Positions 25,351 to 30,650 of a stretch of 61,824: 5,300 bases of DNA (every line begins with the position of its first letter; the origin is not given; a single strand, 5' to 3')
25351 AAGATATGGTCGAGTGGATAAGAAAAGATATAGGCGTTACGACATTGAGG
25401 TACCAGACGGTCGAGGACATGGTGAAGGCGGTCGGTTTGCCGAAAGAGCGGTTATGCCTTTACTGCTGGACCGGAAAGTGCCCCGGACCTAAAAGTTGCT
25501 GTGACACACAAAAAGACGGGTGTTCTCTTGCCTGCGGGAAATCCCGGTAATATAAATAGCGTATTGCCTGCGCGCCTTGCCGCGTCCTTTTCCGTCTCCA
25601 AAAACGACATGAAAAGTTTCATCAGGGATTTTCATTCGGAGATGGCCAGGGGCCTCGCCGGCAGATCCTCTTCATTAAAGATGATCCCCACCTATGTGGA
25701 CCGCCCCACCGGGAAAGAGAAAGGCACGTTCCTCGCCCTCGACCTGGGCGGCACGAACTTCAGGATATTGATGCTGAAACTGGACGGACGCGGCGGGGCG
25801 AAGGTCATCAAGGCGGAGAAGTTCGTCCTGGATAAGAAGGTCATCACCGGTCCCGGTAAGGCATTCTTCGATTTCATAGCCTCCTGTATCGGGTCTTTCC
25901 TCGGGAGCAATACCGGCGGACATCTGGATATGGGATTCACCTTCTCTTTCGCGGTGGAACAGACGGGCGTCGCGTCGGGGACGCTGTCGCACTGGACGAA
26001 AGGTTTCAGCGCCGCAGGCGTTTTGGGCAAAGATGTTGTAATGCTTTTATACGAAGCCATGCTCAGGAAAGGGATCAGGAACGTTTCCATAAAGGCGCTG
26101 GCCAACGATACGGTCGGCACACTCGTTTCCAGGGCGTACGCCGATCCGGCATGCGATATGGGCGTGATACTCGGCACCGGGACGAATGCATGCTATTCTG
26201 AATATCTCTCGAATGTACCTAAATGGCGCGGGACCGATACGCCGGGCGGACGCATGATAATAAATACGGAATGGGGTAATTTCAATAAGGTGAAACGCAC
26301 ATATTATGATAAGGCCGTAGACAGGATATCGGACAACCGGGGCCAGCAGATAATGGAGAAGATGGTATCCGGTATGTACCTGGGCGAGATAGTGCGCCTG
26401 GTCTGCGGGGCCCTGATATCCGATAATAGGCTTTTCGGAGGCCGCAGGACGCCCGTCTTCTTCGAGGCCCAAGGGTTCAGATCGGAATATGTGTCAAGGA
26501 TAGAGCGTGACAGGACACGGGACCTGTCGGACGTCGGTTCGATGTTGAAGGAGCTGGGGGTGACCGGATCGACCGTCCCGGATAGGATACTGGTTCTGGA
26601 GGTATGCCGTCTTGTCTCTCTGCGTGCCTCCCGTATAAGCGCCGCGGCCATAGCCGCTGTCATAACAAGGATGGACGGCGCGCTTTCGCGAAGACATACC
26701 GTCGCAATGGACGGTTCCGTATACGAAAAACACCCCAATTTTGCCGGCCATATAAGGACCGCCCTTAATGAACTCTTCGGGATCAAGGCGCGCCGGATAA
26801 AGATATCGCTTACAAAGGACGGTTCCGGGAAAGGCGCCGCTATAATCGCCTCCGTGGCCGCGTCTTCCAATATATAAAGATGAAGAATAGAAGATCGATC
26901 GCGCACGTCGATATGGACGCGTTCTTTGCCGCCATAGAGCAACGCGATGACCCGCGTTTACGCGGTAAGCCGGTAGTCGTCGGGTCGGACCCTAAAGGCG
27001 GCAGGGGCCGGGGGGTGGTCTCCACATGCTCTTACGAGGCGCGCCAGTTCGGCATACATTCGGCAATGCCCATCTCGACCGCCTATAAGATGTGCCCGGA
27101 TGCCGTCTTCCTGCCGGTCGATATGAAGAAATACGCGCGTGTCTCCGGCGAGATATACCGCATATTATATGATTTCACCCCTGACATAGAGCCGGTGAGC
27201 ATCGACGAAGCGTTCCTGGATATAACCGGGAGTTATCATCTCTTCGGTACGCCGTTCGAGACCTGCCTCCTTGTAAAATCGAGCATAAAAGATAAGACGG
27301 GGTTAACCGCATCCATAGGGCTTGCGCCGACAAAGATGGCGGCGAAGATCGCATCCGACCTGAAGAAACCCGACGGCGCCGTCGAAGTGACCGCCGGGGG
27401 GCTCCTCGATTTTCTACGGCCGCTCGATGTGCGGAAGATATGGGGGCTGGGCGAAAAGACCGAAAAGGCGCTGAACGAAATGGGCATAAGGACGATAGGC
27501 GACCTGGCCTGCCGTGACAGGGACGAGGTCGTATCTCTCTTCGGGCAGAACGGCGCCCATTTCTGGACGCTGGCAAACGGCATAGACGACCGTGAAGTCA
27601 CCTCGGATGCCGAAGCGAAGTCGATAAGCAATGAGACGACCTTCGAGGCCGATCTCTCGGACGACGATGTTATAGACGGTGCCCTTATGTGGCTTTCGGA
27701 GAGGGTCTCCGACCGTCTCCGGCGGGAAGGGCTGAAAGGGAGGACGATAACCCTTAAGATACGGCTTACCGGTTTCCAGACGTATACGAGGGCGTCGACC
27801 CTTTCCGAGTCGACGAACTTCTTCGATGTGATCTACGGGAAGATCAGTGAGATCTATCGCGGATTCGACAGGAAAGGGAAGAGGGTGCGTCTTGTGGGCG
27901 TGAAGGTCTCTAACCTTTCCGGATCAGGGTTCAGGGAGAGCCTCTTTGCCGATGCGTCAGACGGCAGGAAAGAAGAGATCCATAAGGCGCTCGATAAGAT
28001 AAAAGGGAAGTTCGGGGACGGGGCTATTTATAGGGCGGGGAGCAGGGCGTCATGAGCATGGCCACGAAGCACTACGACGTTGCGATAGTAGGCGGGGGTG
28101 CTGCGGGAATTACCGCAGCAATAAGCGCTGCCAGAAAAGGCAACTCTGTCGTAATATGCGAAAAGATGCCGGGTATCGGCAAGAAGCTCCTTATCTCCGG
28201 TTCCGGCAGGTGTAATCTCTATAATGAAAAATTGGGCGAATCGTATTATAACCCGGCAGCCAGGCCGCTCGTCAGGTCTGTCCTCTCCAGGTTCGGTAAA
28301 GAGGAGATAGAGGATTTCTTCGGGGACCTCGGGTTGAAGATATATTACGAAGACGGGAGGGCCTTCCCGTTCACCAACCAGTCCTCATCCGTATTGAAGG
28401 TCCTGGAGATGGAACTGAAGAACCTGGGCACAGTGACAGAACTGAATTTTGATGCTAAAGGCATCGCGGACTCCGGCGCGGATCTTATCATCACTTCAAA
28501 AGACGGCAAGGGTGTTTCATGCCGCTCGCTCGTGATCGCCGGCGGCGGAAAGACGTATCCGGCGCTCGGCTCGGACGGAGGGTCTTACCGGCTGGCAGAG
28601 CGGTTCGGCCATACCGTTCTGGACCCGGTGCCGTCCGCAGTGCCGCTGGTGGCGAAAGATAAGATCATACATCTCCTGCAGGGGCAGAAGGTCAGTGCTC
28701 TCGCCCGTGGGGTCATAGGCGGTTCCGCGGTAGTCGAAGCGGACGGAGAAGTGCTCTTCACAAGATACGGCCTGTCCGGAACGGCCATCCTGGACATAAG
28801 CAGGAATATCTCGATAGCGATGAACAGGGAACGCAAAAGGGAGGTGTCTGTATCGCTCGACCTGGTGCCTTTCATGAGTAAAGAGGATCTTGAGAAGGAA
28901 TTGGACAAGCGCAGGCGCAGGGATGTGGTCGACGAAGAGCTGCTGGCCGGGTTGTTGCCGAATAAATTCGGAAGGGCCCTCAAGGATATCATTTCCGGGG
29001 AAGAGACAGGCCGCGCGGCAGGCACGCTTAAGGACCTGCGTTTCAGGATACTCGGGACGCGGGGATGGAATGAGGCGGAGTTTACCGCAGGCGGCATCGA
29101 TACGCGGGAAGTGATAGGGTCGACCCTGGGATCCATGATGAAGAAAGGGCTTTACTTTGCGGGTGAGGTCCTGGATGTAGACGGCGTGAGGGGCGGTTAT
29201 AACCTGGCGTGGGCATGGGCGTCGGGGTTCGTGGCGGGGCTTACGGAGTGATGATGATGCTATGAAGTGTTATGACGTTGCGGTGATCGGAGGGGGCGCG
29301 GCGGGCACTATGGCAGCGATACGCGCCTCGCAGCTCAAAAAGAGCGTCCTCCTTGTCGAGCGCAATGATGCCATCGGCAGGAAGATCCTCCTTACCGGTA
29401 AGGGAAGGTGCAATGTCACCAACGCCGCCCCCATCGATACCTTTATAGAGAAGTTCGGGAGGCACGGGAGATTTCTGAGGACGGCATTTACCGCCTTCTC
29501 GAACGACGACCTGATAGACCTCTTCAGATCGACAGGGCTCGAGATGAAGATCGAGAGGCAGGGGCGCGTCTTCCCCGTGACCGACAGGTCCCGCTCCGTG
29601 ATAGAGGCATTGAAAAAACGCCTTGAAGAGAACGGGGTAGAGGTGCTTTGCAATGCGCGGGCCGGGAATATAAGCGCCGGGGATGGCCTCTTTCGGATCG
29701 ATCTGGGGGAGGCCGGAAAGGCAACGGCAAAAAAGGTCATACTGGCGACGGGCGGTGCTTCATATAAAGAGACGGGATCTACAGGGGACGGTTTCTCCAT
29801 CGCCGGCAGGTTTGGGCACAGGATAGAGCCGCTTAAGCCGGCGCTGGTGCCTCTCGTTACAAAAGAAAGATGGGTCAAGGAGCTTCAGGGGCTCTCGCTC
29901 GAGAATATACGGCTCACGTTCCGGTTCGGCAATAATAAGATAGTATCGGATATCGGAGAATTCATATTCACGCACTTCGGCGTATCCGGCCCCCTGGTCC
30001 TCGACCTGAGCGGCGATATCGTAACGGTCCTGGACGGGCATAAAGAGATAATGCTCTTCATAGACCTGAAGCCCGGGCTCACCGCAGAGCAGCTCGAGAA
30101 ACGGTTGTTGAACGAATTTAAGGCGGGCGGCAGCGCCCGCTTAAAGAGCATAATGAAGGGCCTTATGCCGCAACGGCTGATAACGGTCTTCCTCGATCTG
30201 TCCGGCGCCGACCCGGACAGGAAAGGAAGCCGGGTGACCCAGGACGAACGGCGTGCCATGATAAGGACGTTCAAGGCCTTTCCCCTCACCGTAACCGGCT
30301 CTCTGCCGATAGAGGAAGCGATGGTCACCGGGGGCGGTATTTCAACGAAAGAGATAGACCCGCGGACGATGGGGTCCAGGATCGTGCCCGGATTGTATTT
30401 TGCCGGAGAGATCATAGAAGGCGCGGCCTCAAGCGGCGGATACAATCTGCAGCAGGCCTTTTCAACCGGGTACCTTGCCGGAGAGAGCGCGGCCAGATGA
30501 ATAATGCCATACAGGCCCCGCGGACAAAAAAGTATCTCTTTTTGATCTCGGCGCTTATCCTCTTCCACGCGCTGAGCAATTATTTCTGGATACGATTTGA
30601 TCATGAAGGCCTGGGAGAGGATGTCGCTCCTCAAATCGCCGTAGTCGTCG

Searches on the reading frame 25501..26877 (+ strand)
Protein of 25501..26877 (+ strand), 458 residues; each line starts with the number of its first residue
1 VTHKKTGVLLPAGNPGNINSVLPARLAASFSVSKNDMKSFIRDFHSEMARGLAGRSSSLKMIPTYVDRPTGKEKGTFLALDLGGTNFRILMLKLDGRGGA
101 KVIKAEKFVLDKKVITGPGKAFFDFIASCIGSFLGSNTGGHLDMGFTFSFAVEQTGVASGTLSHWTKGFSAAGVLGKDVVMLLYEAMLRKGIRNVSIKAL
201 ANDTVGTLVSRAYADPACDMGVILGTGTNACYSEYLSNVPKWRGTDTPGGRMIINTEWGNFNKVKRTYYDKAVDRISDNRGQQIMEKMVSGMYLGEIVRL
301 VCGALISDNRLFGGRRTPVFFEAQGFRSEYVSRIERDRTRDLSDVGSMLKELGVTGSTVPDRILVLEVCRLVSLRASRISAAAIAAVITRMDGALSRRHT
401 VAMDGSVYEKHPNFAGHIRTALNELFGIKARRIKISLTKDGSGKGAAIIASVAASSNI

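Call 9: search_protein_families(library=pfam, proteins=[window:25501-26877:+], max_evalue=0.0001)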
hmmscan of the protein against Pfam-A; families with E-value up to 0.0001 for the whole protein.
window:25501-26877:+ (458 aa): 2 families
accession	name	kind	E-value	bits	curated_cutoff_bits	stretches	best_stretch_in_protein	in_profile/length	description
PF03727.22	Hexokinase_2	-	1.3e-76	257.6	24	1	220-451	2-241/242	Hexokinase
PF00349.27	Hexokinase_1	-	2e-62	211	24.3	1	25-213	4-201/201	Hexokinase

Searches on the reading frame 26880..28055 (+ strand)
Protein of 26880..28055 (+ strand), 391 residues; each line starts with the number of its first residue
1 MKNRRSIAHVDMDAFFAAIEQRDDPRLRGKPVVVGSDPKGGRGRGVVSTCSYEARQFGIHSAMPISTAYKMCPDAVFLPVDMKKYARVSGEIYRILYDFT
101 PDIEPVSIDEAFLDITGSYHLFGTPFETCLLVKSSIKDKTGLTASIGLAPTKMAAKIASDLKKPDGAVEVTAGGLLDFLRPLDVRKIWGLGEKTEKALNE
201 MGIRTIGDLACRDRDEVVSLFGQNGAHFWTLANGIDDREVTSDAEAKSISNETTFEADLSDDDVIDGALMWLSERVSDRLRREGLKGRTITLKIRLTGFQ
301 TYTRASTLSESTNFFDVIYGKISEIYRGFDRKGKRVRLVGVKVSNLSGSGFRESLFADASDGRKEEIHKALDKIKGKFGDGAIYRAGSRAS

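Call 9: search_protein_families(library=pfam, proteins=[window:26880-28055:+], max_evalue=0.0001)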
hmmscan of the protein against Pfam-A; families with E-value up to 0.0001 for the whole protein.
window:26880-28055:+ (391 aa): 3 families
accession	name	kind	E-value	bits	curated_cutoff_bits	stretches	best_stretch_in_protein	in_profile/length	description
PF00817.25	IMS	-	1.4e-53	181.2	23.2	1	10-160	1-148/148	impB/mucB/samB family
PF11799.13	IMS_C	-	5.7e-26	91.5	20.7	1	247-349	2-102/109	impB/mucB/samB family C-terminal domain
PF11798.14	IMS_HHH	-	5.1e-08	33.1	24.4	1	176-203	5-32/32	IMS family HHH motif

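Call 14: find_encoding_contigs(protein=window:26880-28055:+, flank=1000, max_places=4)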
Protein window:26880-28055:+ (391 aa): no gene with exactly this product is on record in the collection.

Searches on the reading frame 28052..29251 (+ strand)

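Call 9: search_protein_families(library=pfam, proteins=[window:28052-29251:+], max_evalue=0.0001)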
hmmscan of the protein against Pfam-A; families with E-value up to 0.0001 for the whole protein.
window:28052-29251:+ (399 aa): 8 families
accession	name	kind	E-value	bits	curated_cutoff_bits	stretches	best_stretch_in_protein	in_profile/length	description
PF03486.20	HI0933_like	-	2.7e-67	227.2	50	1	9-396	2-242/244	HI0933-like protein Rossmann domain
PF22780.1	HI0933_like_1st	-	2.1e-18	67.1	27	1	193-342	1-163/165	HI0933-like protein barrel and H2TH domain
PF12831.13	FAD_oxidored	-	1.3e-09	38.3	27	1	9-43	1-35/416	FAD dependent oxidoreductase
PF00890.30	FAD_binding_2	-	2.1e-09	37.6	20.4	1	9-55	1-47/414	FAD binding domain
PF07992.20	Pyr_redox_2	-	8e-08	32.5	26.1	1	8-176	1-118/291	Pyridine nucleotide-disulphide oxidoreductase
PF01266.30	DAO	-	1.2e-07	32.1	27.9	1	9-44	1-36/353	FAD dependent oxidoreductase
PF01134.28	GIDA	-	1.2e-07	31.6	22.1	1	9-69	1-43/391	Glucose inhibited division protein A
PF13450.12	NAD_binding_8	-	1.8e-05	25.3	21.9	1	12-43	1-32/68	NAD(P)-binding Rossmann-like domain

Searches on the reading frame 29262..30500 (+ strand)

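Call 9: search_protein_families(library=pfam, proteins=[window:29262-30500:+], max_evalue=0.0001)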
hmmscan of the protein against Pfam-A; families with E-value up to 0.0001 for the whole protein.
window:29262-30500:+ (412 aa): 10 families
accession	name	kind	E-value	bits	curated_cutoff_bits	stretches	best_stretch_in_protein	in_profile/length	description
PF03486.20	HI0933_like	-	1.6e-81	273.8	50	1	5-408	2-243/244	HI0933-like protein Rossmann domain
PF22780.1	HI0933_like_1st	-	7.9e-37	127.1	27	1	192-355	1-165/165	HI0933-like protein barrel and H2TH domain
PF07992.20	Pyr_redox_2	-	2.7e-11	43.9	26.1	1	4-168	1-112/291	Pyridine nucleotide-disulphide oxidoreductase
PF01266.30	DAO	-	4e-11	43.5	27.9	1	5-39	1-35/353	FAD dependent oxidoreductase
PF12831.13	FAD_oxidored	-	5.3e-09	36.3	27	1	5-163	1-144/416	FAD dependent oxidoreductase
PF00070.33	Pyr_redox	-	3.8e-08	34.2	22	0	6-40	2-36/82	Pyridine nucleotide-disulphide oxidoreductase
PF00890.30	FAD_binding_2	-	3.9e-08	33.4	20.4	1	5-39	1-35/414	FAD binding domain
PF01134.28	GIDA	-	4.1e-07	29.8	22.1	0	5-37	1-34/391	Glucose inhibited division protein A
PF13738.12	Pyr_redox_3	-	2.9e-05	23.9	30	0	8-40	2-34/305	Pyridine nucleotide-disulphide oxidoreductase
PF13450.12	NAD_binding_8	-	6.4e-05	23.6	21.9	0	8-39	1-32/68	NAD(P)-binding Rossmann-like domain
